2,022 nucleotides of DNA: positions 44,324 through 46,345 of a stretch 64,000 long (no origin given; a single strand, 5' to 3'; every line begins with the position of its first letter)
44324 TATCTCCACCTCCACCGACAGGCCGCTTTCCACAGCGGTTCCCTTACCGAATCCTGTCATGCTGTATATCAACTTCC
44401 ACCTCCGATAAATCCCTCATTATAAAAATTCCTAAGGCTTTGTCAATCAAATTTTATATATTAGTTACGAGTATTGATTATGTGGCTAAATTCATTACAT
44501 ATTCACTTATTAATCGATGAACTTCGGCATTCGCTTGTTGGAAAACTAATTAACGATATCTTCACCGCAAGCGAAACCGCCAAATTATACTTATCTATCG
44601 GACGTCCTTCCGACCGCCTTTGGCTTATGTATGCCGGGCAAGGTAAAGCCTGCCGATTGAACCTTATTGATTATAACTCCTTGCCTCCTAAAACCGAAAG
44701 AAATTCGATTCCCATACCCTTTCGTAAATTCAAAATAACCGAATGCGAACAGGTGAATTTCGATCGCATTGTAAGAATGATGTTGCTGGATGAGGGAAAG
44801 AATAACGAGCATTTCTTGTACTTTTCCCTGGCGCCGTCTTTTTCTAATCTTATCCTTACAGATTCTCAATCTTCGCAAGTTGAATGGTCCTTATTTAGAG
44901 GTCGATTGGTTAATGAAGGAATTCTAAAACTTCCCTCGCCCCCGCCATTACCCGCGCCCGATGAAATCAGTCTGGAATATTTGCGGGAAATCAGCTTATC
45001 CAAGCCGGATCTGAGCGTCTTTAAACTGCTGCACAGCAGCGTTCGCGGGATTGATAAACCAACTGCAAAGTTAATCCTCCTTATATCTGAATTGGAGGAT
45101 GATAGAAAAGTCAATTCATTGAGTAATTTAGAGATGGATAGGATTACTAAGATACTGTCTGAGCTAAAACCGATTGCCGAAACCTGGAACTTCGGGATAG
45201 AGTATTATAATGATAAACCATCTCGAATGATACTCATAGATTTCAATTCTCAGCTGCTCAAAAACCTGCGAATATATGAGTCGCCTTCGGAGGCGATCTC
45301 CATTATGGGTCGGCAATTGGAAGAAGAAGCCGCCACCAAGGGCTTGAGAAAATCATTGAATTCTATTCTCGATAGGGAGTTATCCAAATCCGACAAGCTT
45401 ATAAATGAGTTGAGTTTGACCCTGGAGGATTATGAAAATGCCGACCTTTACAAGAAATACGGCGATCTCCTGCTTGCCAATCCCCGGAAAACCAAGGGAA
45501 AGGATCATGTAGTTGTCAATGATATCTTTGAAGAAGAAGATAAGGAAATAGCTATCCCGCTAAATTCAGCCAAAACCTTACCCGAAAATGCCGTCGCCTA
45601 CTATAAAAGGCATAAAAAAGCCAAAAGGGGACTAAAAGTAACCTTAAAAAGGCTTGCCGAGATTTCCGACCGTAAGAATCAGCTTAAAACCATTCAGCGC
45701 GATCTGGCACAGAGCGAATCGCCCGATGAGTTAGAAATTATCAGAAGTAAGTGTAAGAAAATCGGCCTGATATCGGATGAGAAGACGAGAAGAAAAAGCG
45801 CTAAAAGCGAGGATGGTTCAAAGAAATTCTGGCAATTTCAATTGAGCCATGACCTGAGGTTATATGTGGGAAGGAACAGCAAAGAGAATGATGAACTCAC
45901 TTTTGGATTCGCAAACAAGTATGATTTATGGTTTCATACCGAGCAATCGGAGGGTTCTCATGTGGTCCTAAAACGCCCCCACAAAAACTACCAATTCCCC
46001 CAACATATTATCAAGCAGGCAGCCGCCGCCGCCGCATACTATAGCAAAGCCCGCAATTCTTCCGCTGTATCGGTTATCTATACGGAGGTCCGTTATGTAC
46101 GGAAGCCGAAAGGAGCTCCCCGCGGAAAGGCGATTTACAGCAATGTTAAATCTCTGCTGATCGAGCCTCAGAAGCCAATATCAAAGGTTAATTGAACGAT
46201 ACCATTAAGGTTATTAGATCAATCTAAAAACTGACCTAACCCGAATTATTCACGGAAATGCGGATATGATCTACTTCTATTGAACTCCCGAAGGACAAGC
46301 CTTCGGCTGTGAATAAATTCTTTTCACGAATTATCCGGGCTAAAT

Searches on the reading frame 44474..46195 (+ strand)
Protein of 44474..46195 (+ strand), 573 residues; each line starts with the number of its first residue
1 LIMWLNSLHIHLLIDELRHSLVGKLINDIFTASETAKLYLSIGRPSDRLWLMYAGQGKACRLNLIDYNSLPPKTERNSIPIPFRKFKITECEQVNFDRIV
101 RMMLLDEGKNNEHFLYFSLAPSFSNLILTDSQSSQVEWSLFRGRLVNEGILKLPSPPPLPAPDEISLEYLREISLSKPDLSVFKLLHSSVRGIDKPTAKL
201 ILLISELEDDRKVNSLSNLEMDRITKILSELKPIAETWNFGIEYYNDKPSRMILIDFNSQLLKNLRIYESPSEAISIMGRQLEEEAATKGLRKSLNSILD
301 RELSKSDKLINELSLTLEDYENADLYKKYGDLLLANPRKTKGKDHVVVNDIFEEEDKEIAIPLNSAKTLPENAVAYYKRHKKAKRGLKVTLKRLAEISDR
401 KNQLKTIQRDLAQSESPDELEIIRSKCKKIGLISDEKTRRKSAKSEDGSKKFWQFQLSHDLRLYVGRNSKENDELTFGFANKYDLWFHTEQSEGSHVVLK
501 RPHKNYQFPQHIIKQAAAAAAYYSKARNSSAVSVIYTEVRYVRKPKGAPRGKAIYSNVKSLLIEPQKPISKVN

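Call 63: search_protein_families(library=pfam, proteins=[window:44474-46195:+], max_evalue=0.001)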
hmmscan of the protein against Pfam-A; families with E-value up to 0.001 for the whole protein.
window:44474-46195:+ (573 aa): 3 families
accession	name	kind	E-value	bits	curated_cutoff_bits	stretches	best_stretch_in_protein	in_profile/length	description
PF05833.16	NFACT_N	-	5.7e-51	174.2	31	1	8-445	3-455/456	NFACT N-terminal and middle domains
PF05670.18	NFACT-R_1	-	6.3e-15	56.1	29.8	1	451-547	1-98/112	NFACT protein RNA binding domain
PF18297.6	NFACT-R_2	-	3e-07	31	26.9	1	455-539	4-82/104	NFACT protein RNA binding domain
